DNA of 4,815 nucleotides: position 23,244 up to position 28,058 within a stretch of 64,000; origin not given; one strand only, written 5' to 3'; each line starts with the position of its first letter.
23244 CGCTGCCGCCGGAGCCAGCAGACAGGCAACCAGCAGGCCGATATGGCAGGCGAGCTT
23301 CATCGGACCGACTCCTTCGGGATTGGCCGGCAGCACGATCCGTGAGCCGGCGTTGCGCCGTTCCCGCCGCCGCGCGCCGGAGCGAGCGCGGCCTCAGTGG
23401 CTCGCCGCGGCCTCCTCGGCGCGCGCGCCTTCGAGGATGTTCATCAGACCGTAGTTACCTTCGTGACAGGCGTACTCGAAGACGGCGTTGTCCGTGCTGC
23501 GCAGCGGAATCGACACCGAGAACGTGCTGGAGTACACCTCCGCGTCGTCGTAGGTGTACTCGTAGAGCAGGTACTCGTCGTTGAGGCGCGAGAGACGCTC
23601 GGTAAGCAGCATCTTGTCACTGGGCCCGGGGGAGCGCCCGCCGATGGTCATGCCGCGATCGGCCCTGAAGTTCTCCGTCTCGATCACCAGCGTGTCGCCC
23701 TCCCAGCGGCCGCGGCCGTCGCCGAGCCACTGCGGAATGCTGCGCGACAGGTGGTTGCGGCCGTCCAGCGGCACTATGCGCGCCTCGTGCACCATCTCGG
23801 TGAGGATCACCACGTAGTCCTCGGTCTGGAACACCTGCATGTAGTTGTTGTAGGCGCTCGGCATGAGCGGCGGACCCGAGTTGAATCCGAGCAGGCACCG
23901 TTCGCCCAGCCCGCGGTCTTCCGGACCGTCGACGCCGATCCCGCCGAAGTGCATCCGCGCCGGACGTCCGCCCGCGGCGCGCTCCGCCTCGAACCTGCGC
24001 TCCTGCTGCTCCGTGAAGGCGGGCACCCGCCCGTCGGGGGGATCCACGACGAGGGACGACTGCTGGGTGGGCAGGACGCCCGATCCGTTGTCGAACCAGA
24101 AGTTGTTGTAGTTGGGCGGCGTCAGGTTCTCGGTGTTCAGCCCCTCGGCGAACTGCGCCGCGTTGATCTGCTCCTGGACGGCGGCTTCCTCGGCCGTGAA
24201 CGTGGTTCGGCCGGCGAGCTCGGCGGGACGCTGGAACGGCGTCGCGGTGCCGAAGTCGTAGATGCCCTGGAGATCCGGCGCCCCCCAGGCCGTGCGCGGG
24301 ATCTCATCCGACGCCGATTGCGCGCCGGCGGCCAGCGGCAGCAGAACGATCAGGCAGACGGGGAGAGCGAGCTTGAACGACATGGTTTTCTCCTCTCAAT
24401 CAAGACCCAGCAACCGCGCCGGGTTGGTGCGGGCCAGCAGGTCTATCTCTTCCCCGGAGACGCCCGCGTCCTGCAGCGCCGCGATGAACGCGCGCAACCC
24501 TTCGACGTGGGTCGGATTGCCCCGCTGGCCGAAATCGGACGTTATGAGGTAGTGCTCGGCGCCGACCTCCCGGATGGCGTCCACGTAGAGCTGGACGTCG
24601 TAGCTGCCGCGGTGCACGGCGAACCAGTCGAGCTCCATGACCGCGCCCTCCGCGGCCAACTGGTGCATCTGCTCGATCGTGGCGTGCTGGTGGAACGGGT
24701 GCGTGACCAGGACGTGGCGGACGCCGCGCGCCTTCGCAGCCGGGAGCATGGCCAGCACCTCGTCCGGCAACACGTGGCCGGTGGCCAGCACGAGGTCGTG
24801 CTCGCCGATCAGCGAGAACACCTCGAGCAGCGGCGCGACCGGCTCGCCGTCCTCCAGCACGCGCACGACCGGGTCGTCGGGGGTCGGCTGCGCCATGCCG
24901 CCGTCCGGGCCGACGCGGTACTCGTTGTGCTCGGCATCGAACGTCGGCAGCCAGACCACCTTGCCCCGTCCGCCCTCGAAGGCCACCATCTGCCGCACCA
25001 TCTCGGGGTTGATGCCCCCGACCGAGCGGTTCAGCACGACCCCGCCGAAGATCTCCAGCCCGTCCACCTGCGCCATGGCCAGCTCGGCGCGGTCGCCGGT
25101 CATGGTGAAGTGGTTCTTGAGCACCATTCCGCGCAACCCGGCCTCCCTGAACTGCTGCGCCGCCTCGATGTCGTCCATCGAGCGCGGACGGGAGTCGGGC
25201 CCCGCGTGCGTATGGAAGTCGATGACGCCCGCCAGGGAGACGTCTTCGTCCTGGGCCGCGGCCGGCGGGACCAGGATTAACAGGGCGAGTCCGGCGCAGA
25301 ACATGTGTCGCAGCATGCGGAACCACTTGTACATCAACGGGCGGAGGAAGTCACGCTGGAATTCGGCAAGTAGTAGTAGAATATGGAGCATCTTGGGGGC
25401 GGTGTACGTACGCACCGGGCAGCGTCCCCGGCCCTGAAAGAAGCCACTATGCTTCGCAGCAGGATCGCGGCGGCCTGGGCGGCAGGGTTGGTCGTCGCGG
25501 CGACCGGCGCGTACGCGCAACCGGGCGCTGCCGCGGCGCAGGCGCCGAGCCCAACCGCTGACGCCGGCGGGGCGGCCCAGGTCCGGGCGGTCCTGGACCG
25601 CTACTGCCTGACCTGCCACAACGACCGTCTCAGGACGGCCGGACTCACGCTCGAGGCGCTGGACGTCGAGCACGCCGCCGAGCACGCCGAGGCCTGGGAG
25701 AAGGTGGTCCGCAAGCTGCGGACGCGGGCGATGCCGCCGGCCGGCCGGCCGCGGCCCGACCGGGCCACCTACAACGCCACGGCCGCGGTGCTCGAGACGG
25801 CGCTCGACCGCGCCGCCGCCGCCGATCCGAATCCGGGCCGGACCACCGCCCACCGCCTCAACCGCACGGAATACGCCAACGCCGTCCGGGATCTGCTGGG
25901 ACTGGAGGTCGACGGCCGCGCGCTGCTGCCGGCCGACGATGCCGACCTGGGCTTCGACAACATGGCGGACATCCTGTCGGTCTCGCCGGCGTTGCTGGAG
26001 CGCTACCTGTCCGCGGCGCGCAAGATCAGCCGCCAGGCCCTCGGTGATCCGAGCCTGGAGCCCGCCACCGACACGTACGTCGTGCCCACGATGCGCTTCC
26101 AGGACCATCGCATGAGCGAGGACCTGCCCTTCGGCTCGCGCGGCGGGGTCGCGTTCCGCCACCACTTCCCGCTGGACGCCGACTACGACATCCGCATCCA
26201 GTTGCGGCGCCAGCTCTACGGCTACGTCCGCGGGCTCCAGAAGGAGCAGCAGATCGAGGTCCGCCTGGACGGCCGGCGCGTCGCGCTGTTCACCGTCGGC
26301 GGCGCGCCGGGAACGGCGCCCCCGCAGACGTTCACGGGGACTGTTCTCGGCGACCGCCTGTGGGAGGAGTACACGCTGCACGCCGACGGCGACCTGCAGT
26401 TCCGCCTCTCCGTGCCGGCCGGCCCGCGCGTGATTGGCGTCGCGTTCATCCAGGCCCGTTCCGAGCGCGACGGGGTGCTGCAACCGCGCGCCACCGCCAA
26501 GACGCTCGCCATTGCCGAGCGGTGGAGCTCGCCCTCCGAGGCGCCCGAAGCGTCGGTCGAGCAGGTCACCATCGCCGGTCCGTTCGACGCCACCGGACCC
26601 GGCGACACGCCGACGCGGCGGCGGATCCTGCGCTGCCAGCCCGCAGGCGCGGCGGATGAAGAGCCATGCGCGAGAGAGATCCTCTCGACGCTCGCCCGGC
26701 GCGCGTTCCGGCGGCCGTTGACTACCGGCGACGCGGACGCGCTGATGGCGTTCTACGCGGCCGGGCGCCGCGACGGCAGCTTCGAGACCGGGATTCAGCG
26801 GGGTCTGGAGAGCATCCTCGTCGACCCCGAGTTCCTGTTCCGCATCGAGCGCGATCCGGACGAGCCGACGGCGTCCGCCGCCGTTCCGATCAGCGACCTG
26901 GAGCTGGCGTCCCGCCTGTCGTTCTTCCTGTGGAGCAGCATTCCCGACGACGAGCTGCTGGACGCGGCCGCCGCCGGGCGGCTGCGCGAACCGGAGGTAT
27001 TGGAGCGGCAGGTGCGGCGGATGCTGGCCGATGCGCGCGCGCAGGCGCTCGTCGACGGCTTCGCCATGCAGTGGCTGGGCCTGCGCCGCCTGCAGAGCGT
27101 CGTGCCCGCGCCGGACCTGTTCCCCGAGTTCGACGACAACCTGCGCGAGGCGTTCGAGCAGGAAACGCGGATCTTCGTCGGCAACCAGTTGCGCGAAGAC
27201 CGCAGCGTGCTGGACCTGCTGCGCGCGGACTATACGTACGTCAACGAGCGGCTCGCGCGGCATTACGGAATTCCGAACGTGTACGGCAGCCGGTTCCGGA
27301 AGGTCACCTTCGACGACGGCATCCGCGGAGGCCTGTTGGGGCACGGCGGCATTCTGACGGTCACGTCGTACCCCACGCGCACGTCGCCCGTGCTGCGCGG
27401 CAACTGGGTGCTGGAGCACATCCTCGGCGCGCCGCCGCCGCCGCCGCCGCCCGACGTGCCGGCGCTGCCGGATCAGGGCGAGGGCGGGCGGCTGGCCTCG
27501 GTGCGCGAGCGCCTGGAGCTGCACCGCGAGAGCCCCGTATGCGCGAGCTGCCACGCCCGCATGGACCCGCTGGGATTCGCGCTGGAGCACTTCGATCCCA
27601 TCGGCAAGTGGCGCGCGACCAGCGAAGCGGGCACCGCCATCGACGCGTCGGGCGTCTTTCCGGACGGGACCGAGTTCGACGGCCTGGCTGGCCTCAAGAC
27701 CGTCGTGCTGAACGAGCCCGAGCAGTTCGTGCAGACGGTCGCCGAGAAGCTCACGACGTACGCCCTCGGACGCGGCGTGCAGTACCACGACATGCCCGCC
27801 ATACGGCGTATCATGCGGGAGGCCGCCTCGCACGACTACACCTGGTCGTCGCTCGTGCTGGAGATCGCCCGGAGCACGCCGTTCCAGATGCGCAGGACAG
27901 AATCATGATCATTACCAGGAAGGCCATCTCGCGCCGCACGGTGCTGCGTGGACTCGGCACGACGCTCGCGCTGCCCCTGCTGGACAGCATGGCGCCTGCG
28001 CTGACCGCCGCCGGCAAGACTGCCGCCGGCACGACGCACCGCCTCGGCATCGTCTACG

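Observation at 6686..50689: Seven paralogs of an unnamed secreted family ending in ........, interleaved with the triads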

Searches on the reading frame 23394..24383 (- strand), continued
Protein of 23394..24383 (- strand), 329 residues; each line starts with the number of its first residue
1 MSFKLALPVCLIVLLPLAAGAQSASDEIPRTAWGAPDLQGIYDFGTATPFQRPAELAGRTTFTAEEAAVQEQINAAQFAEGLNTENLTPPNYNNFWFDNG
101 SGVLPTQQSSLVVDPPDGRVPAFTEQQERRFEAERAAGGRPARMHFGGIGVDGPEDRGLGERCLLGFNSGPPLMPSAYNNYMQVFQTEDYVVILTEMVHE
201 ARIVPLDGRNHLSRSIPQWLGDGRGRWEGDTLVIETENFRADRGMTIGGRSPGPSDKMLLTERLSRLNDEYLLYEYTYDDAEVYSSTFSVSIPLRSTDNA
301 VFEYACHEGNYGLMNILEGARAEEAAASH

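Call 93: find_encoding_contigs(protein=P0355, flank=8000, max_places=4)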
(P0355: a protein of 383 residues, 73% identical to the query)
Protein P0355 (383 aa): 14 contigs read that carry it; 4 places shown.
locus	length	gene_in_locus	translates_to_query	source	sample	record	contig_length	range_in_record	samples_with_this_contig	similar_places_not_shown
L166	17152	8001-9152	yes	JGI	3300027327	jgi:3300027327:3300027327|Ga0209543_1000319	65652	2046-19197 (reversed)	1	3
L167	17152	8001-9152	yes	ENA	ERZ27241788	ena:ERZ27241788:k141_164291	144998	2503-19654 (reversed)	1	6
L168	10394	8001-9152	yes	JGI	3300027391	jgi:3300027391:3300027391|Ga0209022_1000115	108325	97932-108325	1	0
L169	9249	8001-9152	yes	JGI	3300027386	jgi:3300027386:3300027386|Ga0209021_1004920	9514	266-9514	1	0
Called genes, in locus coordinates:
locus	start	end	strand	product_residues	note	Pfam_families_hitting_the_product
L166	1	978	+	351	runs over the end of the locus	PF00155:Aminotran_1_2 (weak), PF01212:Beta_elim_lyase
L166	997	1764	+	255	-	PF04376:ATE_N, PF13480:Acetyltransf_6, PF04377:ATE_C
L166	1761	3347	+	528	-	PF01425:Amidase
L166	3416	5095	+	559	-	PF00383:dCMP_cyt_deam_1, PF14437:MafB19-deam (weak)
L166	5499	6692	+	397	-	PF07969:Amidohydro_3 (faint), PF01979:Amidohydro_1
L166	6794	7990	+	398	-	PF01839:FG-GAP (faint), PF13517:FG-GAP_3, PF22301:AUDH_beta_propeller, PF13517:FG-GAP_3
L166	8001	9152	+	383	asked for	PF13442:Cytochrome_CBB3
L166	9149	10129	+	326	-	-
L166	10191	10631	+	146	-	PF19649:DUF6152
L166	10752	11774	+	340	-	-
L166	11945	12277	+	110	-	-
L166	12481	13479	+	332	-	-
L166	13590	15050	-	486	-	-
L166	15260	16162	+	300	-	-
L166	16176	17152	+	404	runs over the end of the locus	-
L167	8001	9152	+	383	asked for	PF13442:Cytochrome_CBB3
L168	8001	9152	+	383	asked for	PF13442:Cytochrome_CBB3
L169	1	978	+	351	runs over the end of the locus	PF00155:Aminotran_1_2 (weak), PF01212:Beta_elim_lyase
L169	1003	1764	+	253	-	PF04376:ATE_N, PF13480:Acetyltransf_6, PF04377:ATE_C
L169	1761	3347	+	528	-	PF01425:Amidase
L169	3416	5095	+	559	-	PF00383:dCMP_cyt_deam_1, PF14437:MafB19-deam (weak)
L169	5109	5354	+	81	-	-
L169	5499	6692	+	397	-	PF07969:Amidohydro_3 (faint), PF01979:Amidohydro_1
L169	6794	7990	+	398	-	PF01839:FG-GAP (faint), PF13517:FG-GAP_3, PF22301:AUDH_beta_propeller, PF13517:FG-GAP_3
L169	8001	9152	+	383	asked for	PF13442:Cytochrome_CBB3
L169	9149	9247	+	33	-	?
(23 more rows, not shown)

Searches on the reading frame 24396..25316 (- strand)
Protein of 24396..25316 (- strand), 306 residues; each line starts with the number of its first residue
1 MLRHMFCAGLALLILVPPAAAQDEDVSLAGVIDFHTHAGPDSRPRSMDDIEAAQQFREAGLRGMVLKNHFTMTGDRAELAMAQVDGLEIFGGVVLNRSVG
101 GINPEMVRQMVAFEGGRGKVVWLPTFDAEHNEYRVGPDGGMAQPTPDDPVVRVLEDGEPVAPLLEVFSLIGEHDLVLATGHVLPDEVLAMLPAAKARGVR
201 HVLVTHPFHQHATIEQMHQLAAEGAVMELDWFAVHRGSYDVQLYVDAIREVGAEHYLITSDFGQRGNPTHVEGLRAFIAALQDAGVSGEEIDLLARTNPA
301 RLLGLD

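Call 20: search_protein_families(library=pfam, proteins=[window:24396-25316:-], max_evalue=0.001)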
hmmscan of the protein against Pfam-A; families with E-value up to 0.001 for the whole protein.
window:24396-25316:- (306 aa): 2 families
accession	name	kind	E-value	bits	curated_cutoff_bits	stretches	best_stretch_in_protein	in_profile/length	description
PF19799.5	DUF6282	-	1e-59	202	26.8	1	30-228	1-196/196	Family of unknown function (DUF6282)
PF04909.20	Amidohydro_2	-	5.4e-06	26.8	26.4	0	32-127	1-90/289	Amidohydrolase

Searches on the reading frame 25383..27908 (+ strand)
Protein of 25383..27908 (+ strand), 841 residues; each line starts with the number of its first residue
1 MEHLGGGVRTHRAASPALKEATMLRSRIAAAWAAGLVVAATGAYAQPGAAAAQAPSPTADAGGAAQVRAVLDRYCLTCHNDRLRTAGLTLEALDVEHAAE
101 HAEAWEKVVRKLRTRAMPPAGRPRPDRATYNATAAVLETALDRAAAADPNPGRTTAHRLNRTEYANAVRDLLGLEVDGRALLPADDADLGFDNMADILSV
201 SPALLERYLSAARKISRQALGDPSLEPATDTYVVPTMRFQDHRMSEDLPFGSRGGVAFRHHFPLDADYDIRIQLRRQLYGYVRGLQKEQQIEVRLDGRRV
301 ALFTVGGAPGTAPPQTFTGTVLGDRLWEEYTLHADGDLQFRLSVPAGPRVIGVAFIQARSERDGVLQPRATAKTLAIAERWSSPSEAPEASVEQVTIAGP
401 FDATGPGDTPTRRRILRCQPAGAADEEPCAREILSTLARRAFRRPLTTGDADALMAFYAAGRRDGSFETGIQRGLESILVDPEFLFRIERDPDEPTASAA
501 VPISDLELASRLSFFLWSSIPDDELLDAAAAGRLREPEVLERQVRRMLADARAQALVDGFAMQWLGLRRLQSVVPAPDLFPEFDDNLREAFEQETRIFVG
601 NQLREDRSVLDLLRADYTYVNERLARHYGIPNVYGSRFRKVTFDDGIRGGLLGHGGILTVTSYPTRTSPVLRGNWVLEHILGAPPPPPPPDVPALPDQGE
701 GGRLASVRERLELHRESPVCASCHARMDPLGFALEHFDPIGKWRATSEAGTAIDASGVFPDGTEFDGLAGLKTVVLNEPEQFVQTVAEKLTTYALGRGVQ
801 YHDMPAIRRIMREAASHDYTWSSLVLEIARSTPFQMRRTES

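Call 20: search_protein_families(library=pfam, proteins=[window:25383-27908:+], max_evalue=0.001)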
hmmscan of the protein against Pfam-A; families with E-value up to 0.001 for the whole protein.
window:25383-27908:+ (841 aa): 7 families
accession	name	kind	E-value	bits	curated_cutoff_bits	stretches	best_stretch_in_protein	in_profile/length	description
PF07631.16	PSD4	-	6.8e-49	166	23.3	1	503-630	1-128/128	Protein of unknown function (DUF1592)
PF07627.16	PSCyt3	-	6.6e-37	126.2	27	1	648-746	1-97/98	Protein of unknown function (DUF1588)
PF07624.16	PSD2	-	1e-23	83.3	25.8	1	761-834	1-74/74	Protein of unknown function (DUF1585)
PF07626.16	PSD3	-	1.4e-23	83.6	23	1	158-220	2-64/65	Protein of unknown function (DUF1587)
PF07637.16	PSD5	-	4.9e-21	75.3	34.2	1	429-489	1-62/62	Protein of unknown function (DUF1595)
PF13442.11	Cytochrome_CBB3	-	6.9e-06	26.7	27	1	64-133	3-64/68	Cytochrome C oxidase, cbb3-type, subunit III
PF07635.16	PSCyt1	-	5e-05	24.3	22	1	75-121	1-59/59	Planctomycete cytochrome C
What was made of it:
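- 25383..30770 (+): Triad 3: DUF1592-type protein, DUF1552, ankyrin. call 20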
